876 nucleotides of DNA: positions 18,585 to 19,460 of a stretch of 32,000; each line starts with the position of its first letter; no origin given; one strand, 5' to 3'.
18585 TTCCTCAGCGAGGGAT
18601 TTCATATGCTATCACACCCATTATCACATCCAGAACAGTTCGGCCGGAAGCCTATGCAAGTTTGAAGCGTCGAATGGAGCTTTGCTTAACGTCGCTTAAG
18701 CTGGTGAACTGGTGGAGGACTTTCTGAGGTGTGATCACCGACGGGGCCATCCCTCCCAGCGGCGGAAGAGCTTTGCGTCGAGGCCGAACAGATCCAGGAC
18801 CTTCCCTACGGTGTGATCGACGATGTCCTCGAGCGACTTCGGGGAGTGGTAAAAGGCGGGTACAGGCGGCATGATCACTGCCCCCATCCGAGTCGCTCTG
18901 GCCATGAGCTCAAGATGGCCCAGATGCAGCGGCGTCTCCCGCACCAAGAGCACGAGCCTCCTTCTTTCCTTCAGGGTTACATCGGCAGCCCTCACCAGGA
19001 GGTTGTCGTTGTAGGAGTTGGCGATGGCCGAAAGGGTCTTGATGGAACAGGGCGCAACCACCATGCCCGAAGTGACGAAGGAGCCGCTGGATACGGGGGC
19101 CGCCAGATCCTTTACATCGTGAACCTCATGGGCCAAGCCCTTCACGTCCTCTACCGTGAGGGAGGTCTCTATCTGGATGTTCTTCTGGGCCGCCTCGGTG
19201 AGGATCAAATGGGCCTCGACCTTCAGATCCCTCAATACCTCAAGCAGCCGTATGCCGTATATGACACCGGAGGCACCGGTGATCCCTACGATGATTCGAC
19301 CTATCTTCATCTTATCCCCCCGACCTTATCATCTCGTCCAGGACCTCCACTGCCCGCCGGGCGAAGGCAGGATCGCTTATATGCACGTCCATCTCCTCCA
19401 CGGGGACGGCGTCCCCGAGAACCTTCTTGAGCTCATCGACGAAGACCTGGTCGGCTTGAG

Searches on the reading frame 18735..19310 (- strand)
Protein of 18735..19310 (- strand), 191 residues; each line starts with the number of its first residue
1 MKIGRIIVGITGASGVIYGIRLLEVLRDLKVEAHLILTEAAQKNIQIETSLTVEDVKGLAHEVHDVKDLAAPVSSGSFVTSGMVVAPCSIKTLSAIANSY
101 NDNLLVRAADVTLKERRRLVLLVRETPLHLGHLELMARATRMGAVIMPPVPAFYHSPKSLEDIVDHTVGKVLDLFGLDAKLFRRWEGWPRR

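Call 5: search_protein_families(library=pfam, proteins=[window:18735-19310:-], max_evalue=0.001)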
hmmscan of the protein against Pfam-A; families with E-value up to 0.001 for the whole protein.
window:18735-19310:- (191 aa): 1 family
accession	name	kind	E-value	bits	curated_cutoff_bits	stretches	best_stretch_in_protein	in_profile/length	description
PF02441.25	Flavoprotein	-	2.6e-46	157.6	22.7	1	5-174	2-161/162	Flavoprotein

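Call 6: search_protein_families(library=ncbifam, proteins=[window:18735-19310:-], max_evalue=0.001)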
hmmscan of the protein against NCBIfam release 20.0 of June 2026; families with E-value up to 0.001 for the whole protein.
window:18735-19310:- (191 aa): 7 families
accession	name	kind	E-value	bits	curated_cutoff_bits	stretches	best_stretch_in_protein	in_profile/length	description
NF004685.0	PRK06029.1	subfamily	4.3e-82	274.7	188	1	5-187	3-186/187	UbiX family flavin prenyltransferase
TIGR00421.1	ubiX_pad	subfamily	3.4e-78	261.5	108.9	1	5-185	1-181/181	UbiX family flavin prenyltransferase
NF041206.1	VdcB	exception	2.6e-75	252.1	290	1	5-187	1-184/184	non-oxidative hydroxyarylic acid decarboxylases subunit B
NF041218.1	BagM_FevK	exception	5.8e-66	221.9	420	1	5-190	2-188/215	bagremycin/ferroverdin biosynthesis UbiX family decarboxylase BagM/FevK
TIGR02852.1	spore_dpaB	equivalog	0.00013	21.4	229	1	82-123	82-123/187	dipicolinate synthase subunit B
TIGR00521.1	coaBC_dfp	equivalog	0.00014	21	219.7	1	5-106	5-106/392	bifunctional phosphopantothenoylcysteine decarboxylase/phosphopantothenate--cysteine ligase CoaBC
NF006161.0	PRK08305.1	equivalog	0.0004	20.1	156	1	82-123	87-128/196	dipicolinate synthase subunit B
